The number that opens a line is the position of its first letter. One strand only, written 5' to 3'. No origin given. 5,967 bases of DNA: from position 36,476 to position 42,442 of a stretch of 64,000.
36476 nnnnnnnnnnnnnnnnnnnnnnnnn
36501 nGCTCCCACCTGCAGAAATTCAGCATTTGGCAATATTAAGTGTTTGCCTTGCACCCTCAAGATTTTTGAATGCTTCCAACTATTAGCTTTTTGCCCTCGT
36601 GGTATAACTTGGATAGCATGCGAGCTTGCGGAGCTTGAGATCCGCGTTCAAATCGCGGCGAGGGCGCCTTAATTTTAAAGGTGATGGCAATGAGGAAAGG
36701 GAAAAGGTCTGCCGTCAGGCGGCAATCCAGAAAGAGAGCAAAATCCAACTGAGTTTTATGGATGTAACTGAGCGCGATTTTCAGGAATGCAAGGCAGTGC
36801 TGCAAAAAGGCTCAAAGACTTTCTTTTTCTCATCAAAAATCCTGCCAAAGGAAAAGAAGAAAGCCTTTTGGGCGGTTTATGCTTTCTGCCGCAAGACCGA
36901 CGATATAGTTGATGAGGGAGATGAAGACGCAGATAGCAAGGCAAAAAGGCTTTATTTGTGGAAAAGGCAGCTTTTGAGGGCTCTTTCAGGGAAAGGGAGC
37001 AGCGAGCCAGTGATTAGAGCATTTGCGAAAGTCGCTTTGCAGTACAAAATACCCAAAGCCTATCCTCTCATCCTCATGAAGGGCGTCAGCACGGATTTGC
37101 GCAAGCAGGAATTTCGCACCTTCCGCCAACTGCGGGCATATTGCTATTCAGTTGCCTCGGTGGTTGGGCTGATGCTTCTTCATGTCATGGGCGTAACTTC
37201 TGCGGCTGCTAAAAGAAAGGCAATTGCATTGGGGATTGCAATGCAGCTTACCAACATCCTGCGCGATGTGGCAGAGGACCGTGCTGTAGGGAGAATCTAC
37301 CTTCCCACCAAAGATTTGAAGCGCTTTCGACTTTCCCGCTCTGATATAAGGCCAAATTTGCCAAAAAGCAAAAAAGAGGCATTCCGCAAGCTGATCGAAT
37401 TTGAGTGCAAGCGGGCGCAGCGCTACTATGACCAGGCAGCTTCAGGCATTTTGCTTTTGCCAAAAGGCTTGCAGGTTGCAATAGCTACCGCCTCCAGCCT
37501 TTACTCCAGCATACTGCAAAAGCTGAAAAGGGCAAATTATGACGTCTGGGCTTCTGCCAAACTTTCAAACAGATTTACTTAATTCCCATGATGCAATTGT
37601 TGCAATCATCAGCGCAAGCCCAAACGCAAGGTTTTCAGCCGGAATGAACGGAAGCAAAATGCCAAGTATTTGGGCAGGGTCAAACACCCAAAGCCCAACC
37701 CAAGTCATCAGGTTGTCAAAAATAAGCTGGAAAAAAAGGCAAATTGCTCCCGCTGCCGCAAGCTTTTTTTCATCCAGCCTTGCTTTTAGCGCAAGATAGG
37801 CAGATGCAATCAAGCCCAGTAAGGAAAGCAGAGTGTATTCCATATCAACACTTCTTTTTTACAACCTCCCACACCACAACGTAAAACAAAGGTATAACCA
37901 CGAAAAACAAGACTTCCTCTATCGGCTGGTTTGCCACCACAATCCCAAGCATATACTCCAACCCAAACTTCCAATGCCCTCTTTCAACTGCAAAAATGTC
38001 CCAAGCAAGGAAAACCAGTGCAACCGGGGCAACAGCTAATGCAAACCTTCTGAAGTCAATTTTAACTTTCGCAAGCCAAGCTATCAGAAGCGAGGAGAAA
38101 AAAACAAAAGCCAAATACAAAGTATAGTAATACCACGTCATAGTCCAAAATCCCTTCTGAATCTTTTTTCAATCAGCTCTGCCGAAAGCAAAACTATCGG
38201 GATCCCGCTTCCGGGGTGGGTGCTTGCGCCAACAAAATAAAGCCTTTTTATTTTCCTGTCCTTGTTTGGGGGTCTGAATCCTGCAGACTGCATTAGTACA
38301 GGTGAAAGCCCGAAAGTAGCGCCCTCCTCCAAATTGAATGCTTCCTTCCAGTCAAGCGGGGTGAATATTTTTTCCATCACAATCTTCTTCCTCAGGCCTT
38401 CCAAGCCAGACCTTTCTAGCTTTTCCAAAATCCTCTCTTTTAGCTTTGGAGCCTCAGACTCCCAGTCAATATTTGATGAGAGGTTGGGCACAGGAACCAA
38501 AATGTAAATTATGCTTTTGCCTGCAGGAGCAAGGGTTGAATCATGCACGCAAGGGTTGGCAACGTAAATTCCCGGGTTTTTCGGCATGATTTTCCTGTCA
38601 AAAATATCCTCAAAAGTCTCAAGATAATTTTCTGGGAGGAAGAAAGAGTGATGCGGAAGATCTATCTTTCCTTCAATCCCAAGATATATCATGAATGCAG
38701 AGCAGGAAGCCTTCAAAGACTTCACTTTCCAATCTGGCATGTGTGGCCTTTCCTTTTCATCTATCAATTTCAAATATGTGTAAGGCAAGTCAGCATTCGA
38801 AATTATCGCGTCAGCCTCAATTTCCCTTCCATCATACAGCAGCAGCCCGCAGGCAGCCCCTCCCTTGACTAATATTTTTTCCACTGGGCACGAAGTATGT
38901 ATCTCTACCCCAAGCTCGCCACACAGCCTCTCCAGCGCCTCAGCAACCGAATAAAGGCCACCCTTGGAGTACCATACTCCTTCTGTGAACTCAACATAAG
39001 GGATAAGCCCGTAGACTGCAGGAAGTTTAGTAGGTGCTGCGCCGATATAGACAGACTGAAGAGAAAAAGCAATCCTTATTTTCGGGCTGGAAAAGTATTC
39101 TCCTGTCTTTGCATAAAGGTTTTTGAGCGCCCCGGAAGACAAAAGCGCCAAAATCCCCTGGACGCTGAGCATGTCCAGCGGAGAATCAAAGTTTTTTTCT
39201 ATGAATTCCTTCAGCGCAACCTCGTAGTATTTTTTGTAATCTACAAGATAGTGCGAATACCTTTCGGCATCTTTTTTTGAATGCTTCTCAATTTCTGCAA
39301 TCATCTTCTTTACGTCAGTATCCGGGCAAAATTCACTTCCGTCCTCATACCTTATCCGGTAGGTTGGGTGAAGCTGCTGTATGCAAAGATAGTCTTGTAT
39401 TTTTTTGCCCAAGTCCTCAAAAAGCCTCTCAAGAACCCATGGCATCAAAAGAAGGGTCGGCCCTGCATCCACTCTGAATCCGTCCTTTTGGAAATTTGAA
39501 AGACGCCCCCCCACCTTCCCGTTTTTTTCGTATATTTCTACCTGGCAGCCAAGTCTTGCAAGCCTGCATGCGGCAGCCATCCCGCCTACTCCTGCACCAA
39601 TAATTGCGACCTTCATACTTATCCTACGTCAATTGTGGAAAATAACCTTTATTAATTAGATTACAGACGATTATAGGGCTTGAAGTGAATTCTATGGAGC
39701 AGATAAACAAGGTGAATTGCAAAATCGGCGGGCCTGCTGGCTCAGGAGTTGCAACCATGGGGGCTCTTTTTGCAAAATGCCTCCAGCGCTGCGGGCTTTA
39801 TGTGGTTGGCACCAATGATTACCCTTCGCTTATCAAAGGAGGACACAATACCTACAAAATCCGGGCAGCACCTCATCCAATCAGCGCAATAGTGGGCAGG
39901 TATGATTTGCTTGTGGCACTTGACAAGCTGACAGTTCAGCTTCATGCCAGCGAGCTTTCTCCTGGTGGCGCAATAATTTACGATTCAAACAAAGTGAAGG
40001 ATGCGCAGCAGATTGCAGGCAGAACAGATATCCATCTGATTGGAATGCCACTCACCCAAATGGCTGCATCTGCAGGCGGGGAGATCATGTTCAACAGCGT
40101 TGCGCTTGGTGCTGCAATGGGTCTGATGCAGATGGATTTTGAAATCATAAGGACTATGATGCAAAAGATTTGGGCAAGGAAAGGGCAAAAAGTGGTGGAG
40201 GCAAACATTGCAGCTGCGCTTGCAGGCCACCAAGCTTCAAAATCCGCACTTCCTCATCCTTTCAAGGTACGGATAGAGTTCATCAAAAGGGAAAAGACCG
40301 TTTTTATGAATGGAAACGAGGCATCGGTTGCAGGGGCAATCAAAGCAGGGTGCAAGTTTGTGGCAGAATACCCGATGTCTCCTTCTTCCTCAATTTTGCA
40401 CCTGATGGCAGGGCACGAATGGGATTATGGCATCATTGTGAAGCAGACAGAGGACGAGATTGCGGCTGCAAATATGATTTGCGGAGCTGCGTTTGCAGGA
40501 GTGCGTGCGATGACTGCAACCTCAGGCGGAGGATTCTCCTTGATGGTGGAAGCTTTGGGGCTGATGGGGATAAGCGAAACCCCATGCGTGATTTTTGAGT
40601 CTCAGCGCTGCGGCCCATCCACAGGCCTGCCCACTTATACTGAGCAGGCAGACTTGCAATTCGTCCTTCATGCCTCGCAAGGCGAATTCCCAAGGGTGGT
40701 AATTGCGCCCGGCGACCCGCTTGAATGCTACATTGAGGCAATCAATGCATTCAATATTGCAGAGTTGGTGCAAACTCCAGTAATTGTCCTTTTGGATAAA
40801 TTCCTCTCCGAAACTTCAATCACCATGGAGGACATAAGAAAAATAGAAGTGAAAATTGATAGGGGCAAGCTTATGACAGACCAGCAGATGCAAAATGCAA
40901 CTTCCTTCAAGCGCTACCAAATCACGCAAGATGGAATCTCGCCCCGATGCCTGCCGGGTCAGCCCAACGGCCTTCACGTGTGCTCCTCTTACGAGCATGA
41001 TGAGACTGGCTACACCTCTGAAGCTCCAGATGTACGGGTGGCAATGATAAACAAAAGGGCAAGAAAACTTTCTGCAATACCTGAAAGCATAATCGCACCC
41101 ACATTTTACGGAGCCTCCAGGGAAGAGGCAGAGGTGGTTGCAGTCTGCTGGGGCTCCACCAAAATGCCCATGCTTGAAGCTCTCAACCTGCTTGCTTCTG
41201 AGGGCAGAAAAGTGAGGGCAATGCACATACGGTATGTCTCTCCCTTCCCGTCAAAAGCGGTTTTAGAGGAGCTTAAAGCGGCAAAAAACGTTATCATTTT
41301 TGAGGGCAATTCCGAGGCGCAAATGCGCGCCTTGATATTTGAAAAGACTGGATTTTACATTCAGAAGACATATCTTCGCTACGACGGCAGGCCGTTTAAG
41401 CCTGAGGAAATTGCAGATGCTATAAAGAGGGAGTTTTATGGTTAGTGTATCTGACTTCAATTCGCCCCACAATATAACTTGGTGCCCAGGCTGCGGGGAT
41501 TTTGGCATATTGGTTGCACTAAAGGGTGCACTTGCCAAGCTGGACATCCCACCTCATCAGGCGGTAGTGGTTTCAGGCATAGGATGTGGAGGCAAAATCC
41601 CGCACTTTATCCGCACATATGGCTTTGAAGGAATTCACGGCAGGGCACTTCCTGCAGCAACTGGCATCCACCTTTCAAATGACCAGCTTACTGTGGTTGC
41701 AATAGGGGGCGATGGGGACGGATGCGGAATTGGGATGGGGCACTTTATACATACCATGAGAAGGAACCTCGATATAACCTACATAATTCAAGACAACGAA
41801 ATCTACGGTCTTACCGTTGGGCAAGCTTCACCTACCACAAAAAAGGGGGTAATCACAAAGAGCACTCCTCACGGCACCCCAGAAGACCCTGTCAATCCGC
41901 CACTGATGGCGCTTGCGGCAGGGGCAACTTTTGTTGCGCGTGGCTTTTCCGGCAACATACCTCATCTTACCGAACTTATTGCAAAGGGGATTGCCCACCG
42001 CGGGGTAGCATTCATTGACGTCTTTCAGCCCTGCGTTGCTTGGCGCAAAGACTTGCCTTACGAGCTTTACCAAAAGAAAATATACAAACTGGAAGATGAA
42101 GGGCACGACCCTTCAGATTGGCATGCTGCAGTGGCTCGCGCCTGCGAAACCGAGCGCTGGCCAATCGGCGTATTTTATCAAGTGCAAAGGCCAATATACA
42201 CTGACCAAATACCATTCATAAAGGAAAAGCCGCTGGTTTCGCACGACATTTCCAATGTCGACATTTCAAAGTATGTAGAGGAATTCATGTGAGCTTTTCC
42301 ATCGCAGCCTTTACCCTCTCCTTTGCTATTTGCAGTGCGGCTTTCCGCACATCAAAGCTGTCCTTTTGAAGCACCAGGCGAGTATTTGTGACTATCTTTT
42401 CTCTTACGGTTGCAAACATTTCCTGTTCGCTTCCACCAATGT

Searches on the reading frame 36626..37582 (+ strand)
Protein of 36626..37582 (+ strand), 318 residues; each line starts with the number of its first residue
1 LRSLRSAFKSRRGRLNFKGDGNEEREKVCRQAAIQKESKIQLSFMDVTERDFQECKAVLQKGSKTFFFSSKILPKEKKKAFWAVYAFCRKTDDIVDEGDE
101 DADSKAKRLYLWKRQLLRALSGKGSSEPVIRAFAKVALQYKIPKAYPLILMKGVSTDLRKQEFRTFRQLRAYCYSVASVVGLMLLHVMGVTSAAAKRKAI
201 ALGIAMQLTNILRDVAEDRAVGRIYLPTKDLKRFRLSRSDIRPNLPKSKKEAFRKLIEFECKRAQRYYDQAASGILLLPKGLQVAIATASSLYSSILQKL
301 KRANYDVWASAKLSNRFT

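Call 36: search_protein_families(library=pfam, proteins=[window:36626-37582:+], max_evalue=0.001)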
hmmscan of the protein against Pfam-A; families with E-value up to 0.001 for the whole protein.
window:36626-37582:+ (318 aa): 1 family
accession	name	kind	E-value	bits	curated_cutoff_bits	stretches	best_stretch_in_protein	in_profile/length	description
PF00494.24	SQS_PSY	-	4.2e-74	250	26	1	59-314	1-260/263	Squalene/phytoene synthase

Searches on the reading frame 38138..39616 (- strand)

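Call 51: search_protein_families(library=pfam, proteins=[window:38138-39616:-], max_evalue=0.001)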
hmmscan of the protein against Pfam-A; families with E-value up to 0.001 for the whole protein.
window:38138-39616:- (492 aa): 10 families
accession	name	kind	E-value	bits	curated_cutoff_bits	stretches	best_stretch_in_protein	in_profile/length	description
PF01593.30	Amino_oxidase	-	2.6e-32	113.1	19.8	1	11-479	2-435/443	Flavin containing amine oxidoreductase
PF13450.12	NAD_binding_8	-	3.3e-14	53.3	21.9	1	5-58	1-54/68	NAD(P)-binding Rossmann-like domain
PF01266.30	DAO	-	1.5e-10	41.6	27.9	1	2-36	1-35/353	FAD dependent oxidoreductase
PF07992.20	Pyr_redox_2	-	1.5e-08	34.8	26.1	1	1-34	1-34/291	Pyridine nucleotide-disulphide oxidoreductase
PF03486.20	HI0933_like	-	5.2e-07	29.8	50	1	2-39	2-39/244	HI0933-like protein Rossmann domain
PF00070.33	Pyr_redox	-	3.2e-06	28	22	0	2-36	1-35/82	Pyridine nucleotide-disulphide oxidoreductase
PF12831.13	FAD_oxidored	-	9.3e-06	25.6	27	1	3-41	2-40/416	FAD dependent oxidoreductase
PF00890.30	FAD_binding_2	-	7e-05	22.6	20.4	1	3-38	2-37/414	FAD binding domain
PF01262.27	AlaDh_PNT_C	-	0.00011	22.2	23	1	2-43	30-72/214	Alanine dehydrogenase/PNT, C-terminal domain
PF01134.28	GIDA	-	0.00016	21.3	22.1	1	2-34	1-33/391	Glucose inhibited division protein A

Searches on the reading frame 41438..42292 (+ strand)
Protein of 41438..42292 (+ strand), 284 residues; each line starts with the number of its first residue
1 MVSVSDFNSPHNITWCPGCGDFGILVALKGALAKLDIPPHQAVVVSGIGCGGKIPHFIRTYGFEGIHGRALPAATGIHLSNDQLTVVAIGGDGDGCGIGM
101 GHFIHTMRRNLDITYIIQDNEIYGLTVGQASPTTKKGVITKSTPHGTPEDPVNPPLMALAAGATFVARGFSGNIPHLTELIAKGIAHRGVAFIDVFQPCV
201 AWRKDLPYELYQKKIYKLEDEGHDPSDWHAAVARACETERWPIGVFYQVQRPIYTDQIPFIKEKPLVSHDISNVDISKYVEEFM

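Call 51: search_protein_families(library=pfam, proteins=[window:41438-42292:+], max_evalue=0.001)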
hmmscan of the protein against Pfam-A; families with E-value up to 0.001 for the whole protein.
window:41438-42292:+ (284 aa): 2 families
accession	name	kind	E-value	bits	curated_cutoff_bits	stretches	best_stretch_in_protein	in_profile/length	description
PF02775.26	TPP_enzyme_C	-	6.3e-28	97.9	21.9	1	54-195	18-151/151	Thiamine pyrophosphate enzyme, C-terminal TPP binding domain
PF12367.13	PFO_beta_C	-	6.4e-17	61.8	24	1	199-262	1-65/66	Pyruvate ferredoxin oxidoreductase beta subunit C terminal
